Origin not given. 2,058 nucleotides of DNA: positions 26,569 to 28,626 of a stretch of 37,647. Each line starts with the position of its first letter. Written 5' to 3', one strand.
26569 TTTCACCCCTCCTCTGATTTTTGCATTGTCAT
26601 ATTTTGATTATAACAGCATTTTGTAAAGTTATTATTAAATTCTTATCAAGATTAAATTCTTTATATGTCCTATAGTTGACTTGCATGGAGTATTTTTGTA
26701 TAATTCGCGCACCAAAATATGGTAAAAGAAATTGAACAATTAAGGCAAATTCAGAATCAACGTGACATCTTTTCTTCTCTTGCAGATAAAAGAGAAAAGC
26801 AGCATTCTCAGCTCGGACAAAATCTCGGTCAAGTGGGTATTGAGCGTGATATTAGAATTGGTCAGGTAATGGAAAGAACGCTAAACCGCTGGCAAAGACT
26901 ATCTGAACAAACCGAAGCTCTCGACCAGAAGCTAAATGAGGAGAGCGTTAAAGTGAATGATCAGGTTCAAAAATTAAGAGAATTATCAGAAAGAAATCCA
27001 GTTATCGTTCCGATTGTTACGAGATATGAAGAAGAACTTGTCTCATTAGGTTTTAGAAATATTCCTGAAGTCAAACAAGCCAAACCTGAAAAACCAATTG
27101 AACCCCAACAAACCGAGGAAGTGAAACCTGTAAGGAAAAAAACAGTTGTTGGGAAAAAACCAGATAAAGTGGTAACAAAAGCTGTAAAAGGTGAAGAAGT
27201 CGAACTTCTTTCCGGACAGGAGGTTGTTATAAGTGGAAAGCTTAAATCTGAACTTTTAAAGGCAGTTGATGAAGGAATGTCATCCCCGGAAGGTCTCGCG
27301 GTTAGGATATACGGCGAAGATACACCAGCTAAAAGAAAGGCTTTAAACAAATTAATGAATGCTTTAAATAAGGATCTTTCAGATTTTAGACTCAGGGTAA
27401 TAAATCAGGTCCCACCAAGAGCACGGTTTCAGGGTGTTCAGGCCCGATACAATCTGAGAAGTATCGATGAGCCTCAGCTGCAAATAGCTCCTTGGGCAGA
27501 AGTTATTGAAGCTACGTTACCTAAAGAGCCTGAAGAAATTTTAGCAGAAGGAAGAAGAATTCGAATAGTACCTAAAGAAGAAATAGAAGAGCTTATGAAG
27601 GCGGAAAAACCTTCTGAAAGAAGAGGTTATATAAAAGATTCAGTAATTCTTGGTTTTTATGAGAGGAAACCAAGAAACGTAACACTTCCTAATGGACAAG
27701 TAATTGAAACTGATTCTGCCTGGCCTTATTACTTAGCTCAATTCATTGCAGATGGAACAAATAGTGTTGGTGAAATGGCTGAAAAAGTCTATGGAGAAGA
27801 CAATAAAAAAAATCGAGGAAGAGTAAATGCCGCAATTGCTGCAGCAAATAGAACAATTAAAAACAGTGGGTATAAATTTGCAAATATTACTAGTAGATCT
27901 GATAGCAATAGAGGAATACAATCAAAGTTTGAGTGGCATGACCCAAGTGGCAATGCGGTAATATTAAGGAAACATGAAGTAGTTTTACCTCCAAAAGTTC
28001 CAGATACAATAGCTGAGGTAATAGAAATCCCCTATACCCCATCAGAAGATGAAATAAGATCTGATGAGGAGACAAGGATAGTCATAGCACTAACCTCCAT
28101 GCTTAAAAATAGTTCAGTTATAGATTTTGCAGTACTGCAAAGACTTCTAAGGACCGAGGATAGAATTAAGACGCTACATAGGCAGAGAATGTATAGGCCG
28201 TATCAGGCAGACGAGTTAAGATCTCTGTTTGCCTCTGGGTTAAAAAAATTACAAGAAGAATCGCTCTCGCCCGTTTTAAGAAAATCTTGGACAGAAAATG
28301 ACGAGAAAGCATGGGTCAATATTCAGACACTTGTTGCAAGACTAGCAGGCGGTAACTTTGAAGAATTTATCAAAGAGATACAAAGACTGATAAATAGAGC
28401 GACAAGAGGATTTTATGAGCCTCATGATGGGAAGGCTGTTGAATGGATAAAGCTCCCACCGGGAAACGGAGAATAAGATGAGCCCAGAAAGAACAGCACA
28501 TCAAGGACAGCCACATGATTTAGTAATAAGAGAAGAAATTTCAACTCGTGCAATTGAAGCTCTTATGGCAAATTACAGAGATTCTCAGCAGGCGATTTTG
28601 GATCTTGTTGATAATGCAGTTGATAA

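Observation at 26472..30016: Stand-alone operon: dual winged-helix coiled-coil protein plus MORC/GHKL-type ATPase, inserted between pgl and rseP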

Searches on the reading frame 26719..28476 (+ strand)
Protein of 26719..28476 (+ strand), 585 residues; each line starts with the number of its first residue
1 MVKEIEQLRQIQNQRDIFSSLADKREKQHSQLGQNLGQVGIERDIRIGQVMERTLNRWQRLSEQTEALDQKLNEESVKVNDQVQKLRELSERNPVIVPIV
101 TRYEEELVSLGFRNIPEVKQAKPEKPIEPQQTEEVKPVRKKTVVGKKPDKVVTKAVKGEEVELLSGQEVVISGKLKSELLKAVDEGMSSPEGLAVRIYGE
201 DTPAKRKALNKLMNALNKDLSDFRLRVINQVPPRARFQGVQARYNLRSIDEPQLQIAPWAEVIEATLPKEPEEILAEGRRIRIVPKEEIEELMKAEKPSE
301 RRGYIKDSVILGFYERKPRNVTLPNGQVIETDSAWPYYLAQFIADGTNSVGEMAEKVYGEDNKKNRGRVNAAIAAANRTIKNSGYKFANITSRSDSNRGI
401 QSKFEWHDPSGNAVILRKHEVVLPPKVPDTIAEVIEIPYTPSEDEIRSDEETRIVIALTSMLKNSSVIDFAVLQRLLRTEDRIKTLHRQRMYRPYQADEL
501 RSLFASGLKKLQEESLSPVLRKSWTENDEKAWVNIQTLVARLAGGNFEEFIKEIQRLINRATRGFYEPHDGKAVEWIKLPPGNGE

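Call 3: search_protein_families(library=pfam, proteins=[window:26719-28476:+], max_evalue=1)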
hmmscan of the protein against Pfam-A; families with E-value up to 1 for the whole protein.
window:26719-28476:+ (585 aa): 2 families
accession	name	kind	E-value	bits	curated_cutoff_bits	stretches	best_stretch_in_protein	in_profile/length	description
PF17959.7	EF-hand_14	-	0.15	12.8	23.7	1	17-77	5-68/90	EF-hand domain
PF10498.14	IFT57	-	0.27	10.6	40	1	5-92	224-311/360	Intra-flagellar transport protein 57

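Call 4: search_protein_families(library=padloc, proteins=[window:26719-28476:+], max_evalue=1)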
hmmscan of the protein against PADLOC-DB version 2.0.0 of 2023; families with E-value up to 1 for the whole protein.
window:26719-28476:+ (585 aa): 0 families

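Call 5: search_protein_families(library=ncbifam, proteins=[window:26719-28476:+], max_evalue=1)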
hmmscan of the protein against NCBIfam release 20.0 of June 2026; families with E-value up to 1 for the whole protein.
window:26719-28476:+ (585 aa): 1 family
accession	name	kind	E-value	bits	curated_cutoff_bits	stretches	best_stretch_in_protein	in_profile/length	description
NF053794.1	beta_CO2some_M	equivalog_domain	0.046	13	550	1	59-213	165-315/320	beta-carboxysome scaffolding protein CcmM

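Call 6: search_protein_families(library=phrogs, proteins=[window:26719-28476:+], max_evalue=1)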
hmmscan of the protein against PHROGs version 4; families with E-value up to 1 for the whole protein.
window:26719-28476:+ (585 aa): 0 families

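Call 10: search_solved_structures(query=window:26719-28476:+, max_evalue=10)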
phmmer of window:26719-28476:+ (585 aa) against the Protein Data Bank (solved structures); distinct sequences matched with E-value up to 10: 0.

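Call 13: find_homologous_proteins(query=window:26719-28476:+)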
Query window:26719-28476:+ (585 aa): 2 proteins with E <= 0.001 among 8000 candidates.
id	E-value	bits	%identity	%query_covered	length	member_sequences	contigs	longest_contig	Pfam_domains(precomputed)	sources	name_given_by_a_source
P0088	0.0e+0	1273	100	100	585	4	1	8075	-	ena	-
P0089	1.3e-90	323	37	100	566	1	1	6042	-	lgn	-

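Call 58: predict_structure(alignment_id=A6)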
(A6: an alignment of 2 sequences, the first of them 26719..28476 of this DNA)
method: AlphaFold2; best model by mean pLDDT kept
length: 585 residues; sequences in the alignment: 2
mean_pLDDT: 50.1   pTM: 0.25
mean pLDDT of the five models: 50.1, 48.4, 47.6, 44.5, 40.9
residues with pLDDT >= 90: 0; 70-90: 151; 50-70: 136; < 50: 298
segments of 3 or more residues with pLDDT < 50: 39-46, 114-169, 223-319, 416-506, 553-585
pLDDT, mean of each block of 10 residues (from residue 1): 72 75 72 59 49 70 74 73 75 74 72 42 30 30 25 34 47 65 65 72 75 67 44 30 23 21 22 25 37 44 33 34 55 62 71 73 77 76 78 69 77 51 26 23 29 33 32 33 28 34 48 52 51 52 54 48 32 28 25
secondary structure, 60 per line:
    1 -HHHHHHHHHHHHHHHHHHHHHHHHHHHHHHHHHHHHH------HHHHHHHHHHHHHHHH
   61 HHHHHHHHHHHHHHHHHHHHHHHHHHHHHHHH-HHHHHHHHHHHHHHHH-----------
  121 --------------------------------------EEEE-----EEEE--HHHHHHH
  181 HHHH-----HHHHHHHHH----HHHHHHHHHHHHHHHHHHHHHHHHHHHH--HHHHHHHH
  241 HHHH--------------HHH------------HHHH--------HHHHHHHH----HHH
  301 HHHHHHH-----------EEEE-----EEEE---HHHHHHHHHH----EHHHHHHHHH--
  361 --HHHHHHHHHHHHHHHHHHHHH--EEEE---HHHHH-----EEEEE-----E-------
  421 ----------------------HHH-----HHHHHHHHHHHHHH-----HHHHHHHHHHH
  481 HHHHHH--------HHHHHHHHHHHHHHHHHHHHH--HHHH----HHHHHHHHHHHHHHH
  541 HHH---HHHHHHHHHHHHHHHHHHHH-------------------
elements in order: H2-38 H45-92 H94-109 E159-162 E168-171 H174-184 H190-198 H203-230 H233-244 H274-277 H286-293 H298-307 E319-322 E328-331 H335-344 H350-358 H363-383 E386-389 H393-397 E403-407 H451-464 H470-486 H495-515 H518-521 H526-543 H547-566
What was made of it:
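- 26719..27048 (+): Gene 1 aa 1-110: N-terminal helical hairpin, a probable coiled coil. AF2 predicts helices 2-38, 45-92 and 94-109 at pLDDT about 72 (call 58).
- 27679..27930 (+): Gene 1 aa 321-404: OmpR/PhoB-type winged-helix repeat 2. In addition, AF2 gives the order beta-beta-alpha-alpha-alpha-beta-beta at pLDDT 70-78 (call 58).
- On OmpR/PhoB winged-helix (Pfam Trans_reg_C), for gene 1: In AF2 repeat 2 the elements are E319-322, E328-331, H335-344, H350-358, H363-383, E386-389 and E403-407, at pLDDT 70-78 (call 58).
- AF2 gives a winged-helix topology for repeat 2 (call 58).
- Tried and rejected: The permitted 2-row alignment gave a poor model (pLDDT 50, call 58).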

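Call 64: fold_search(model_id=the predicted structure, library=pdb)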
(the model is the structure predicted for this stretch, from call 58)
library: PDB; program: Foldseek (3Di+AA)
matches with E <= 10: 163; with E <= 0.001: 0
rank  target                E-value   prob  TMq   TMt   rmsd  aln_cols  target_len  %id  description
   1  8ioi_A                9.1e-01  0.12  0.09  0.23  18.9       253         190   12  Crystal Structure of PadR- family transcriptional regulator Rv1176c from Mycobacterium tuberculosis H37Rv. (released 2024-03-13)
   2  5szg_B                1.7e+00  0.87  0.14  0.56   7.2       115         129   17  Structure of the bMERB domain of Mical-3 (released 2016-08-24)
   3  6g6w_B                2.0e+00  0.92  0.15  0.55  14.4       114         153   12  HUMAN PI3KDELTA IN COMPLEX WITH LIGAND LASW1976 (released 2018-11-07)
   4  6yrf_A                2.1e+00  0.25  0.11  0.09  17.8       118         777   14  Vip3Bc1 tetramer (released 2021-03-17)
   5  8sbj_B                2.5e+00  0.25  0.11  0.21  11.9       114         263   17  Co-structure Phosphatidylinositol 4,5-bisphosphate 3-kinase catalytic subunit alpha isoform complexed with brain penet (released 2023-07-19)
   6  5uk8_B                2.5e+00  0.20  0.11  0.23  18.3       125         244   17  The co-structure of (R)-4-(6-(1-(cyclopropylsulfonyl)cyclopropyl)-2-(1H-indol-4-yl)pyrimidin-4-yl)-3-methylmorpholine  (released 2017-06-14)
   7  9g0c_A                2.6e+00  0.25  0.11  0.32   8.9       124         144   14  Structure of human Mical1 bMERB_V978A_V985A domain:Rab10 complex. (released 2025-07-02)
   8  9hzm_0                2.7e+00  0.77  0.14  0.39  11.8       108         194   20  235 A SynPspA H1-5 rod after incubation with EPL (released 2025-08-13)
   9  6v1v_C                2.7e+00  0.28  0.11  0.09  10.8       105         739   14  VIP3B (VIP3B_2160) adapted for crystallization (released 2019-12-18)
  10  4abm_C                2.9e+00  0.41  0.10  0.52   4.5        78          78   17  Crystal Structure of CHMP4B hairpin (released 2012-05-09)
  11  4jps_B                2.9e+00  0.21  0.12  0.26  17.4       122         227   14  Co-crystal Structures of the Lipid Kinase PI3K alpha with Pan and Isoform Selective Inhibitors (released 2014-04-02)
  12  6v1v_D                2.9e+00  0.21  0.11  0.09  17.0       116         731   15  VIP3B (VIP3B_2160) adapted for crystallization (released 2019-12-18)
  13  4waf_B                2.9e+00  0.18  0.11  0.22  18.1       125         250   17  Crystal Structure of a novel tetrahydropyrazolo[1,5-a]pyrazine in an engineered PI3K alpha (released 2014-12-31)
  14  1y1u_A                3.0e+00  0.54  0.14  0.15   5.6       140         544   11  Structure of unphosphorylated STAT5a (released 2005-10-04)
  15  5ukj_B                3.0e+00  0.21  0.12  0.24  17.3       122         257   14  The co-structure of N,N-dimethyl-4-[(6R)-6-methyl-5-(1H-pyrrolo[2,3- b]pyridin-4-yl)-4,5,6,7-tetrahydropyrazolo[1,5- a (released 2017-05-10)
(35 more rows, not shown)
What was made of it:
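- Tried and rejected: Its Foldseek search found nothing meaningful, with best E 0.9 (call 64).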

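Call 65: search_protein_representatives(alignment_id=A6)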
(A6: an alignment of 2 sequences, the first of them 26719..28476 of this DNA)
Query: 2 sequences, 613 profile positions. Proteins with E-value up to 0.001 (for the whole library): 94; up to 1e-10: 68; up to 1e-30: 23. The best 94 are listed.
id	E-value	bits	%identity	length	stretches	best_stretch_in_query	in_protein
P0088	0.0e+00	1146.0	-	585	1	1-609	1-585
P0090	4.2e-164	564.0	-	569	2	317-608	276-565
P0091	3.9e-126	438.5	-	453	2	326-603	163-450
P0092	1.6e-105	370.5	-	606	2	140-593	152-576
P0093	1.1e-101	357.8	-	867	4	298-613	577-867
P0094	1.1e-100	354.6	-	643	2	128-603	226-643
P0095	1.6e-72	261.5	-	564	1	1-603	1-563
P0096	1.1e-68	248.8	-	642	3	305-603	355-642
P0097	1.6e-65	238.4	-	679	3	327-603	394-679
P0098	4.4e-52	194.0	-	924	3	325-591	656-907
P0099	7.5e-51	189.9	-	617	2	248-603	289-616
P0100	4.8e-38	147.6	-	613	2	1-122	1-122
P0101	1.3e-37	146.2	-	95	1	514-608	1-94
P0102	1.4e-34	136.2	-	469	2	453-592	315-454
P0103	6.7e-34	133.9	-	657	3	286-603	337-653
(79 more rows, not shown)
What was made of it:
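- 26719..28476 (+): Gene 1, the adaptor protein (585 aa). The family has 94 representative clusters among 1.84 billion proteins (call 65).
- Tried and rejected: The exhaustive representative search later found 94 relatives (call 65).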

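Call 67: search_protein_families(library=pfam, alignment_id=A7, max_evalue=0.01)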
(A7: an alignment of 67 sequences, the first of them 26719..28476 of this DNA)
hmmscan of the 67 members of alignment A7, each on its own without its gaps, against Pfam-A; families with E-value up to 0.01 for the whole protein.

A. member 1, window:26719-28476:+ (585 aa): 0 families

B. families by the number of members that match (of 67 scanned): 13 families
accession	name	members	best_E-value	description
PF00486.34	Trans_reg_C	23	1.3e-14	Transcriptional regulatory protein, C terminal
PF09851.14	SHOCT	1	0.00016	Short C-terminal domain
PF01022.26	HTH_5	1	0.00045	Bacterial regulatory protein, arsR family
PF25255.1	wH_RNase_II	1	0.00046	Ribonuclease II, winged helix domain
PF25318.1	WH_GDS1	1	0.00047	GDS1 winged helix domain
PF18822.6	CdvA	1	0.0027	CdvA-like coiled-coil domain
PF06705.16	SF-assemblin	1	0.0045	SF-assemblin/beta giardin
PF10879.14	DUF2674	1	0.0056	Protein of unknown function (DUF2674)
PF04545.22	Sigma70_r4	1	0.0063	Sigma-70, region 4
PF16326.10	ABC_tran_CTD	1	0.0065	ABC transporter C-terminal domain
PF04703.18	FaeA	1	0.0067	FaeA-like protein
PF24616.1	DUF7624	1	0.0085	Domain of unknown function (DUF7624)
PF12840.13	HTH_20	1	0.009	Helix-turn-helix domain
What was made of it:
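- The partner is a DNA-binding protein (call 67).
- Tried and rejected: A Topo VI-A/Spo11-like reading of gene 1 was rejected because there is no Toprim domain and the winged helices are of the Trans_reg_C type (call 3, 67).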

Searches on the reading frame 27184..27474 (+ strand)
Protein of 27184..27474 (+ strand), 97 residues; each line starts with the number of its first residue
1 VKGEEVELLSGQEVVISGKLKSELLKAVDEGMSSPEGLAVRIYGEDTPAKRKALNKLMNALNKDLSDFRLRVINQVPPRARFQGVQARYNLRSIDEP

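Call 46: search_protein_families(library=pfam, alignment_id=A4, max_evalue=1)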
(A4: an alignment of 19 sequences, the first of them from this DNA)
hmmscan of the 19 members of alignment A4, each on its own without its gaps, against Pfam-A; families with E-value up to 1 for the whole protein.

A. member 1, seq(97 aa): 0 families

B. families by the number of members that match (of 19 scanned): 15 families
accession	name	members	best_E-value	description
PF00486.34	Trans_reg_C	3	1.5e-07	Transcriptional regulatory protein, C terminal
PF10879.14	DUF2674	2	0.015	Protein of unknown function (DUF2674)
PF25513.1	P2_C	1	0.0012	Viral coat protein P2 C-terminal domain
PF14337.13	Abi_alpha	1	0.0046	Abortive infection alpha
PF04545.22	Sigma70_r4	1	0.011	Sigma-70, region 4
PF07837.17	FTCD_N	1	0.011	Formiminotransferase domain, N-terminal subdomain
PF12116.14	SpoIIID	1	0.023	Stage III sporulation protein D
PF18045.7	ISP3_C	1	0.037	ISP3 C-terminal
PF19891.5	DUF6364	1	0.053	Family of unknown function (DUF6364)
PF15792.10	LAS2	1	0.087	Lung adenoma susceptibility protein 2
PF07530.16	PRE_C2HC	1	0.12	Associated with zinc fingers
PF25255.1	wH_RNase_II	1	0.12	Ribonuclease II, winged helix domain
PF09015.16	NgoMIV_restric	1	0.14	NgoMIV restriction enzyme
PF22970.2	DUF7028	1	0.2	Domain of unknown function (DUF7028)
PF09609.15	Cas_GSU0054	1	0.21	CRISPR-associated protein, GSU0054 family (Cas_GSU0054)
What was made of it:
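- On OmpR/PhoB winged-helix (Pfam Trans_reg_C), for gene 1: The window protein itself gives no Pfam hit (call 3, 46).
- Closest known: Two-component systems with OmpR/PhoB-family response regulators. Same: A HATPase-superfamily protein is encoded next to a protein with Trans_reg_C winged-helix domains (call 46, 67).
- Trans_reg_C hits 3 of 19 repeat units and 23 of 67 family members, best E 1.3e-14 (call 46, 67).
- On OmpR/PhoB winged-helix (Pfam Trans_reg_C), for gene 1: Homologous repeat units do: 3 of 19, best 1.5e-7 (call 46).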

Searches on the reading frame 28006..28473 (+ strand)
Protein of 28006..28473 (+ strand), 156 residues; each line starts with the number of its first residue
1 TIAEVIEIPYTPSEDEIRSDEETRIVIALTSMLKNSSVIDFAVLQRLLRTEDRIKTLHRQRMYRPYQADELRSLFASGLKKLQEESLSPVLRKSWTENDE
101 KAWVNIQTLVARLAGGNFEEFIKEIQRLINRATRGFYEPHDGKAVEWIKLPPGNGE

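Call 29: find_homologous_proteins(query=A3, max_evalue=0.001)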
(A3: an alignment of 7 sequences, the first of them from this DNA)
Query A3 (7 sequences): 1244 candidates shared short words with the query, none scored E <= 0.001.
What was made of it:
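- Tried and rejected: find_homologous_proteins with the C-terminal-domain alignment A3 returned nothing (call 29).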

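Call 70: search_solved_structures(query=A8, max_evalue=10, show_alignments=1)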
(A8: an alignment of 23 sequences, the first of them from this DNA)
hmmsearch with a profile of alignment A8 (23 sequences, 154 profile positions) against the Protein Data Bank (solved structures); distinct sequences matched with E-value up to 10: 10.
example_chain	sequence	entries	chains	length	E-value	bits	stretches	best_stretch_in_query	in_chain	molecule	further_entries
7unh_A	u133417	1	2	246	0.0065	19.2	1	111-150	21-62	SP2 designed chlorophyll dimer protein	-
7uni_A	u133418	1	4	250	0.0069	19.1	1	111-150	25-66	SP2-ZnPPaM designed chlorophyll dimer protein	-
8glt_1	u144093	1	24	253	0.078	15.7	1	110-150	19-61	C2-chlorophyll-comp_O32-15_ctermHis, polyalanine model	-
3etx_A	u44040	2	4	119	0.1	15.3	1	14-88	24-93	Adhesin A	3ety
3etw_A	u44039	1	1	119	0.13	15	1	14-88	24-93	Adhesin A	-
2n3z_A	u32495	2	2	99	0.23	14.2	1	26-102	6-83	OR446 | De novo designed protein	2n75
7q3j_A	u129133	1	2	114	0.23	14.2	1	20-81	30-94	MM9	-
3lxq_A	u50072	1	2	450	1.1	11.9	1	75-136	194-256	Uncharacterized protein VP1736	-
8amz_L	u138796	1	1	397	1.2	11.8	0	111-142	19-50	AAA domain-containing protein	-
3i6v_A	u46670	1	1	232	1.9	11.2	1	69-105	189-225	periplasmic His/Glu/Gln/Arg/opine family-binding protein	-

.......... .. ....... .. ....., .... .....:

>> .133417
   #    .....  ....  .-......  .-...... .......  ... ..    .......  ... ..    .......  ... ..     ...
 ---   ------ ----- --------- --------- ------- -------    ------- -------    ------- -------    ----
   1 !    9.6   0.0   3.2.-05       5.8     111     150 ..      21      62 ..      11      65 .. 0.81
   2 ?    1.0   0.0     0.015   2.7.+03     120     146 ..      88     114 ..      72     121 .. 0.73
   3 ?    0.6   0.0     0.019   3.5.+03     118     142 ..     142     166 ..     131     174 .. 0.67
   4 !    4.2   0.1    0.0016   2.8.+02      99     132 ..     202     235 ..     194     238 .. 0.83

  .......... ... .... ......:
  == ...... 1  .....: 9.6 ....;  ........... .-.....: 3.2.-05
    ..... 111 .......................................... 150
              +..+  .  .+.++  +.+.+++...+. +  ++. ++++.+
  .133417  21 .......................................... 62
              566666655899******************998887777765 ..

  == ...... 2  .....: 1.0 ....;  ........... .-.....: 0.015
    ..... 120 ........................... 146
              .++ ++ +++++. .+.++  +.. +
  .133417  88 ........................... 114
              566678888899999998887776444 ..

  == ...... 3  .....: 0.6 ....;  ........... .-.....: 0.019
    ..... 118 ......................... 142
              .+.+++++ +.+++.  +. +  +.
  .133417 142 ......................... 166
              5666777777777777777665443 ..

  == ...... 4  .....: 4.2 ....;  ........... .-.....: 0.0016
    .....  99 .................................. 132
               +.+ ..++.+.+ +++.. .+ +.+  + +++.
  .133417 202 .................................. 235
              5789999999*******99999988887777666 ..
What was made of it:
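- The gene 1 model is poor (pLDDT 50, call 58) and its C-terminal domain has no known relative (call 70).
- Tried and rejected: The profile of the partner's C-terminal domain against PDB sequences gave only designed helical proteins and is uninformative (call 70).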
